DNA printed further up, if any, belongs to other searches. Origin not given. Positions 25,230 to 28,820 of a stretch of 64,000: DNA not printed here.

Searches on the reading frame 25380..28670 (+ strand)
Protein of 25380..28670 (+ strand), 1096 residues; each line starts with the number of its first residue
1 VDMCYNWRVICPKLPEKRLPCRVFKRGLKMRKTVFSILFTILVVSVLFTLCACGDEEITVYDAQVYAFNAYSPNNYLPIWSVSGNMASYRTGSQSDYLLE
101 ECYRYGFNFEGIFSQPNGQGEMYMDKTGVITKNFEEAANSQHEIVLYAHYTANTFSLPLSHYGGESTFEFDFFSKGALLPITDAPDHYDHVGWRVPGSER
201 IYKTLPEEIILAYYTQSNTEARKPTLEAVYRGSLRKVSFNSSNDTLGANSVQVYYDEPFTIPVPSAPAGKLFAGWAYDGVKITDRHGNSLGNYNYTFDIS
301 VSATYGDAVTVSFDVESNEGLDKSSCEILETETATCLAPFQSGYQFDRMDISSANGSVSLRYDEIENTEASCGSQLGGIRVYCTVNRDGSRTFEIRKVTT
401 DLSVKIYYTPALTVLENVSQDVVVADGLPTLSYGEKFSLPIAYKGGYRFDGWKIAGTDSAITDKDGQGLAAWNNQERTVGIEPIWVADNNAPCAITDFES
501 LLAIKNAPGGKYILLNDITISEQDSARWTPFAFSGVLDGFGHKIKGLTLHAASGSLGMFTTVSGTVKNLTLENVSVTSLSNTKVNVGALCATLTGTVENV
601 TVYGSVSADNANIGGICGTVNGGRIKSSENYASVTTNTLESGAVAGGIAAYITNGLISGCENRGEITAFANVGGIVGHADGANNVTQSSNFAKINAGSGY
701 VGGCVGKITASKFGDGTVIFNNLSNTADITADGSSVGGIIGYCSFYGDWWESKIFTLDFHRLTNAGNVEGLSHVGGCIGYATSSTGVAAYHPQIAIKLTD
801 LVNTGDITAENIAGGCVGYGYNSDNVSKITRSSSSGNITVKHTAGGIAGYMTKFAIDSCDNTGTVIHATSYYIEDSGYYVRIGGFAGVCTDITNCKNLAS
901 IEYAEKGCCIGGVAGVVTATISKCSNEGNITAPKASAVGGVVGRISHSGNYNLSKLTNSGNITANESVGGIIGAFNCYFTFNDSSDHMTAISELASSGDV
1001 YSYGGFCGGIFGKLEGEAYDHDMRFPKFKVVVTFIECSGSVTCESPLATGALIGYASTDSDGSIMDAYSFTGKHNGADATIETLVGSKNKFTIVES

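Call 69: search_protein_families(library=pfam, proteins=[window:25380-28670:+], max_evalue=0.001)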
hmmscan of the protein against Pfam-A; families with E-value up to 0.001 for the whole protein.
window:25380-28670:+ (1096 aa): 1 family
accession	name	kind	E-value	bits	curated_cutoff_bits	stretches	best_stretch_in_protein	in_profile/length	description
PF09479.16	Flg_new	-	8.4e-06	26.2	27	0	236-278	2-41/65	Listeria-Bacteroides repeat domain (List_Bact_rpt)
